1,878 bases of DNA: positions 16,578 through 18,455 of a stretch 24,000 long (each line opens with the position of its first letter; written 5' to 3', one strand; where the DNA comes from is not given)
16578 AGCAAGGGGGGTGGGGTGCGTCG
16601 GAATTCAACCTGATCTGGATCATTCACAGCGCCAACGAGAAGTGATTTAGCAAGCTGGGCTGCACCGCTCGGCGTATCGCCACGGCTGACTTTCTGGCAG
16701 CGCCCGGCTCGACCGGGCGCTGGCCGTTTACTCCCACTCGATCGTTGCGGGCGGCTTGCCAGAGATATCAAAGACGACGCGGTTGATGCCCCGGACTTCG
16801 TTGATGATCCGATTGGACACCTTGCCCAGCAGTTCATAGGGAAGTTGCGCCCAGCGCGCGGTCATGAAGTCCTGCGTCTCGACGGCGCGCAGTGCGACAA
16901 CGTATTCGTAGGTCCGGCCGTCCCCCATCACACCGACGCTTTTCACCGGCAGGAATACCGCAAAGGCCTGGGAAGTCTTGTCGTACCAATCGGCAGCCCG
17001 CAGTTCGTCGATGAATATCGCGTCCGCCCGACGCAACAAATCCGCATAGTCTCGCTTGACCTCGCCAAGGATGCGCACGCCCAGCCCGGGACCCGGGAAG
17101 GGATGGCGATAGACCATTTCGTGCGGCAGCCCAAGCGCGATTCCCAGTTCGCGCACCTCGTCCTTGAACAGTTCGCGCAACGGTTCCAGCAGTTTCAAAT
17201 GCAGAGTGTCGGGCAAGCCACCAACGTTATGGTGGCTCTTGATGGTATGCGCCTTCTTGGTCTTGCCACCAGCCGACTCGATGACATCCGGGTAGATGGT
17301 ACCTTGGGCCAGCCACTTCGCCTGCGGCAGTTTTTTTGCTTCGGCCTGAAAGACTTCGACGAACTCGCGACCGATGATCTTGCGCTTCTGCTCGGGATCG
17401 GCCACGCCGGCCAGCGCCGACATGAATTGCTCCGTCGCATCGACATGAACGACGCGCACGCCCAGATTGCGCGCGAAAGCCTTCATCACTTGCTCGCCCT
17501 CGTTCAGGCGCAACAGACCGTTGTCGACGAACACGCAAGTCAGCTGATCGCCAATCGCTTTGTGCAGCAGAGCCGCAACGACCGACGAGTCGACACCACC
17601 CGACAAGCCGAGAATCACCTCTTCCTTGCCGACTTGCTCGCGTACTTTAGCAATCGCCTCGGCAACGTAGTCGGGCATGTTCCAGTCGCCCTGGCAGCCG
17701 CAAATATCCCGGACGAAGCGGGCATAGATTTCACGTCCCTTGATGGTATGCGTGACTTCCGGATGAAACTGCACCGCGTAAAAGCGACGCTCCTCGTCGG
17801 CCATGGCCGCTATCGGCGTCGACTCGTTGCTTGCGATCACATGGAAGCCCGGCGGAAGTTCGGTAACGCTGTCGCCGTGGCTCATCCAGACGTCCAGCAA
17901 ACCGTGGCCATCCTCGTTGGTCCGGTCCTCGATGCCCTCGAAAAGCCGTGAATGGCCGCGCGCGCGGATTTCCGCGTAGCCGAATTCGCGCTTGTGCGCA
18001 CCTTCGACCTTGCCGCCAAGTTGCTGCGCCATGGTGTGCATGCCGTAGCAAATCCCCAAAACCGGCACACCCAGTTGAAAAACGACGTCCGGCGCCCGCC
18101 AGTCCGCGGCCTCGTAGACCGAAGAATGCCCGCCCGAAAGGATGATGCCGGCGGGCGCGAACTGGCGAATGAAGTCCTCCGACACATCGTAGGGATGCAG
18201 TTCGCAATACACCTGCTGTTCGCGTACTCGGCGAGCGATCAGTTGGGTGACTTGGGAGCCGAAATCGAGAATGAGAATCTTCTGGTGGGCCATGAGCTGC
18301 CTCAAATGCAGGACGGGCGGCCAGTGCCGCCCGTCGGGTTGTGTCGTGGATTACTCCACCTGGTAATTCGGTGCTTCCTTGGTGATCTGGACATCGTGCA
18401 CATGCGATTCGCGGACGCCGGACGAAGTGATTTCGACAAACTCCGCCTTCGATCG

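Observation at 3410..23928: Dispersed ~24-nt element CGGCGT-RY-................: six copies on both strands, in coding and intergenic DNA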

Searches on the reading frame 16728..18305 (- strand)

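Call 7: search_protein_families(library=pfam, proteins=[window:16728-18305:-])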
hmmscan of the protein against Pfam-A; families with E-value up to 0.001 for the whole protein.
window:16728-18305:- (525 aa): 8 families
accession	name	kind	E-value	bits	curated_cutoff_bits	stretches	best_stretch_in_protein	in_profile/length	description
PF00958.27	GMP_synt_C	-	2.9e-44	149.5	27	1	433-524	1-92/92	GMP synthase C terminal domain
PF00117.34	GATase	-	2.4e-38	132.2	22.8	1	11-199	1-188/190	Glutamine amidotransferase class-I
PF02540.23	NAD_synthase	-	1e-12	48.1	21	1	218-296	9-87/242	NAD synthase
PF07722.19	Peptidase_C26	-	3.4e-09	37.2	20.5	1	77-183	103-219/219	Peptidase C26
PF03054.22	tRNA_Me_trans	-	1.6e-05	25.1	20.6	1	229-295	2-77/202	tRNA methyl transferase HUP domain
PF00733.27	Asn_synthase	-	0.00024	21.3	21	1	226-292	16-81/354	Asparagine synthase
PF06508.19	QueC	-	0.00037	20.5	22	0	230-300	2-68/210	Queuosine biosynthesis protein QueC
PF00764.25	Arginosuc_synth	-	0.00038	21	27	1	230-296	2-67/162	Arginosuccinate synthase N-terminal HUP domain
